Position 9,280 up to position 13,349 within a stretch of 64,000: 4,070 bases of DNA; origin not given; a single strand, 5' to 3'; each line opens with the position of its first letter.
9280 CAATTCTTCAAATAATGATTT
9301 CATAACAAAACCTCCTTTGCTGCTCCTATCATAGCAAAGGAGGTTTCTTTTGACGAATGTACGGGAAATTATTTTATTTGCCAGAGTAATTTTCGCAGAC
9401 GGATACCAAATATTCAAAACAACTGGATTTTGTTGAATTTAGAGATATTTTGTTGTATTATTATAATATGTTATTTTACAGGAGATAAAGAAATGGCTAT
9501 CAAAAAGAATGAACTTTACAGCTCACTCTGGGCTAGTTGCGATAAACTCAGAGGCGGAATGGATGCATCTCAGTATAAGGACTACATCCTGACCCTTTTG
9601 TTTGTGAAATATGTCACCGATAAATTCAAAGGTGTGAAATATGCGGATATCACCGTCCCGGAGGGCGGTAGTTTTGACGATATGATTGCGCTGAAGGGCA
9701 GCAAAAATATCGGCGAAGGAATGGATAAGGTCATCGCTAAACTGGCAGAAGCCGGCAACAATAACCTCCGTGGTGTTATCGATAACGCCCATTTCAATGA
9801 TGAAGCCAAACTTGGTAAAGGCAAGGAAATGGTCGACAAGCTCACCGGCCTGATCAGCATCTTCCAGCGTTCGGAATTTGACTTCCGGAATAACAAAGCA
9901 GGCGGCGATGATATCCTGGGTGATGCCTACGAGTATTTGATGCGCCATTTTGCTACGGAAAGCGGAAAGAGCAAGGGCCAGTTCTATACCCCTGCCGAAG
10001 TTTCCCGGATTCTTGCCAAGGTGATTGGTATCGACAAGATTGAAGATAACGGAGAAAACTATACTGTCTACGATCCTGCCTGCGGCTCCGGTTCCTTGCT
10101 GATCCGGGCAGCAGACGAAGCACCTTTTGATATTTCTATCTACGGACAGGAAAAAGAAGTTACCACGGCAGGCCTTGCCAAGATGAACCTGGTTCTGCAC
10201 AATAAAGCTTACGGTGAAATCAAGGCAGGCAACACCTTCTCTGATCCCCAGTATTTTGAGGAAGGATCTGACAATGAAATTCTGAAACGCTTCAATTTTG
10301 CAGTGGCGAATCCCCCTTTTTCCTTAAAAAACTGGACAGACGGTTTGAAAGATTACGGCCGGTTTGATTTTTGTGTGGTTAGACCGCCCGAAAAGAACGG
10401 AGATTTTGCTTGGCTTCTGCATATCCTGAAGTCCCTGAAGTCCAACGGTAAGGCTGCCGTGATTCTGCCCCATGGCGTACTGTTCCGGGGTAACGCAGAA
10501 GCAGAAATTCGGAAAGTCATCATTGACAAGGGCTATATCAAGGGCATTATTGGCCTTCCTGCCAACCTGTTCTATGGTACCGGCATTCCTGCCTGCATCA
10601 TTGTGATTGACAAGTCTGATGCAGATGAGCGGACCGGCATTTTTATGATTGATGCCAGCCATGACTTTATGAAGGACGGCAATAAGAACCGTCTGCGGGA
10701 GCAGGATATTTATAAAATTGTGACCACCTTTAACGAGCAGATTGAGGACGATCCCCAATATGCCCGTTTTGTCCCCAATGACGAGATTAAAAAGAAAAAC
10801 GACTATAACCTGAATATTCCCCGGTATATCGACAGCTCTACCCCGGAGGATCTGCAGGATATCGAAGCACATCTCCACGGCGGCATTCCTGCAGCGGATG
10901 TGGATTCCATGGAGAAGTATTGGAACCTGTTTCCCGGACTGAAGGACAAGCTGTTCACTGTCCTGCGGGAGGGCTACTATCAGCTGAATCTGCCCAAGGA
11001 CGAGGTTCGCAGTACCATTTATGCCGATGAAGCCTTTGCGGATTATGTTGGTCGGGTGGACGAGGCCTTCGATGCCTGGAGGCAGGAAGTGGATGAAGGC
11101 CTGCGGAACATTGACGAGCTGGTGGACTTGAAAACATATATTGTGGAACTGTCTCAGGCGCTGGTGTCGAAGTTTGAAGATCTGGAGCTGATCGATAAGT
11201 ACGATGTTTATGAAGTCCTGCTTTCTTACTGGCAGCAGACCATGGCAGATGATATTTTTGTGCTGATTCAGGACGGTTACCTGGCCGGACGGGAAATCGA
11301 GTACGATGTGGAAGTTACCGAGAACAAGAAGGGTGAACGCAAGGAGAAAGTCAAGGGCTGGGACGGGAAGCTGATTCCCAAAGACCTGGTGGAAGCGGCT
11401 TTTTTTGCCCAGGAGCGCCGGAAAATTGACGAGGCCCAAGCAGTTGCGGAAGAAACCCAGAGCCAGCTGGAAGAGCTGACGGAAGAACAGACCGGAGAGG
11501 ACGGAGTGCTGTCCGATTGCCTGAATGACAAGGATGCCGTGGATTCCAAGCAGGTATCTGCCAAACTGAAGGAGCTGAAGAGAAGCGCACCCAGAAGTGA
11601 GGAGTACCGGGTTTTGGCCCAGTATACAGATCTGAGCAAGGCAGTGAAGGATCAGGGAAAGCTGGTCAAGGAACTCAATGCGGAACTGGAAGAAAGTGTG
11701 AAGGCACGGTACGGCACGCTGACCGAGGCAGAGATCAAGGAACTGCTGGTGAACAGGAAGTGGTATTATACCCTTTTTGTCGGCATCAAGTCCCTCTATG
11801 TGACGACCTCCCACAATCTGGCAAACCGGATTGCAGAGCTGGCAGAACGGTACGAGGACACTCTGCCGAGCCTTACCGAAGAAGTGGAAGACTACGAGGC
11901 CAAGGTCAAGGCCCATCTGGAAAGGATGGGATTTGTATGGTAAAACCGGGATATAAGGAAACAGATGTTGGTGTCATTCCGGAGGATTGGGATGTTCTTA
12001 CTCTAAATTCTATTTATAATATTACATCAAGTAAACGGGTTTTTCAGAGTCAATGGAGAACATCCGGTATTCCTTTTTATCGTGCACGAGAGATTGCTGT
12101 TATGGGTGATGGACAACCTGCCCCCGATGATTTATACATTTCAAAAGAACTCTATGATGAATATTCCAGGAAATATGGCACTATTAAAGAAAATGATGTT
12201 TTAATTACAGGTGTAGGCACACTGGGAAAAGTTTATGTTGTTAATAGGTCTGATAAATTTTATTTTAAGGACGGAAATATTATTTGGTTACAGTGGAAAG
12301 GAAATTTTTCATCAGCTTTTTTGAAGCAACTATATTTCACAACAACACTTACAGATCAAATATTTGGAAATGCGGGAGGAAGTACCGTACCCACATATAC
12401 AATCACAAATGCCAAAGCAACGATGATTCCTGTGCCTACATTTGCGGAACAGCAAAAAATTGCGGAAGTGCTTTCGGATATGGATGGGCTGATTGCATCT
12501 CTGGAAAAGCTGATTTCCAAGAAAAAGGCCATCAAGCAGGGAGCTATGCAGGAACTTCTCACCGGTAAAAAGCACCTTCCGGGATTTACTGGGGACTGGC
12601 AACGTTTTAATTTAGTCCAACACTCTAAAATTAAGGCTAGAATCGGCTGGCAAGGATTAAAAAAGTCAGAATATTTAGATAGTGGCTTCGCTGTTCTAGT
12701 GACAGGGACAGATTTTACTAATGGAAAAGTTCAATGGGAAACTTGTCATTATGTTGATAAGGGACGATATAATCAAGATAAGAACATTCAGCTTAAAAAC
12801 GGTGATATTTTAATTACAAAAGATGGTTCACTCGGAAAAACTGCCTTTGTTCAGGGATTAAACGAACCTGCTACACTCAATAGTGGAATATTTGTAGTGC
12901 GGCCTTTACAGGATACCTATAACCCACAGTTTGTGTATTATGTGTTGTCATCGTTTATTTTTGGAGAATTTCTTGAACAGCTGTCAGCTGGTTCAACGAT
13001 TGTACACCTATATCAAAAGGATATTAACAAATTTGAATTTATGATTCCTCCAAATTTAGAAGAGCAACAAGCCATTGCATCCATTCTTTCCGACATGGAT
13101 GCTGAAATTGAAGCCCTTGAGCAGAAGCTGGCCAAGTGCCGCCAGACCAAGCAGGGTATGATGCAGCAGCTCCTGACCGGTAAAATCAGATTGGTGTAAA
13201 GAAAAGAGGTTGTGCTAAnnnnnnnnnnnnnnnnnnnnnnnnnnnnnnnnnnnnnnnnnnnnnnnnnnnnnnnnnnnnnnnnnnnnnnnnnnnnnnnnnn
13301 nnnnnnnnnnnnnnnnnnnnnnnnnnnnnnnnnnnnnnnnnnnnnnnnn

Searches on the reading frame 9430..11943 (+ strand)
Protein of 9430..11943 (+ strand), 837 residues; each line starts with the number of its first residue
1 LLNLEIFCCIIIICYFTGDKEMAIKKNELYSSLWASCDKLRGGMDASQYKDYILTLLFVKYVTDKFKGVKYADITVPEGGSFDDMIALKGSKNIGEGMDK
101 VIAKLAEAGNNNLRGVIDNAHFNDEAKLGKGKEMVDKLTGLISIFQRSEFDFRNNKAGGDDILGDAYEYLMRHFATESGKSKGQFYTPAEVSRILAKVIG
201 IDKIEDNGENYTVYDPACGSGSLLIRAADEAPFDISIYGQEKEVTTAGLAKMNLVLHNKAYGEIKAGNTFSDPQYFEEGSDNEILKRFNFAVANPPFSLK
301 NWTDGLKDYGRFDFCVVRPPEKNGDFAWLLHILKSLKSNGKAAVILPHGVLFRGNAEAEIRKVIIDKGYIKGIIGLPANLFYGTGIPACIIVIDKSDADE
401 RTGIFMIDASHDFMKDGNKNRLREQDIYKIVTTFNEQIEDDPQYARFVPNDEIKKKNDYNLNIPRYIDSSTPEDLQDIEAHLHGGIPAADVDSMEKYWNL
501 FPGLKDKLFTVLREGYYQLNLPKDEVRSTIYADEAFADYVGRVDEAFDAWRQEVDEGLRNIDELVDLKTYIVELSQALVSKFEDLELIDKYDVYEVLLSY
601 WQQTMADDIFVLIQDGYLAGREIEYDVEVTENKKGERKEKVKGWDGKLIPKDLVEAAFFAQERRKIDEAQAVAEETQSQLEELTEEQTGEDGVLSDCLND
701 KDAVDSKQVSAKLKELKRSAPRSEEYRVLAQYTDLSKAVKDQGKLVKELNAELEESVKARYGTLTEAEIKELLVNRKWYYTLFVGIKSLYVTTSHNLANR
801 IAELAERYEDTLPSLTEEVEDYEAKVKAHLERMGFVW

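Call 8: search_protein_families(library=pfam, proteins=[window:9430-11943:+], max_evalue=0.001)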
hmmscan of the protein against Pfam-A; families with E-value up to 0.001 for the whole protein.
window:9430-11943:+ (837 aa): 2 families
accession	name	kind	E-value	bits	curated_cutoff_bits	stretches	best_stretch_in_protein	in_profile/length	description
PF02384.22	N6_Mtase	-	9.1e-100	334.4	20.4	1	160-473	3-309/311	N-6 DNA Methylase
PF12161.14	HsdM_N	-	1.6e-15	58.3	24.5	1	31-145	3-135/135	HsdM N-terminal domain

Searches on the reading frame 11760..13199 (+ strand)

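Call 8: search_protein_families(library=pfam, proteins=[window:11760-13199:+], max_evalue=0.001)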
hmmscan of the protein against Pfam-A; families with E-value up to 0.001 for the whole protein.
window:11760-13199:+ (479 aa): 1 family
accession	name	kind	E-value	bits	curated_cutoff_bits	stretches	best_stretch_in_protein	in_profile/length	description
PF01420.25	Methylase_S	-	1.8e-34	119.8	22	2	300-457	21-163/168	Type I restriction modification DNA specificity domain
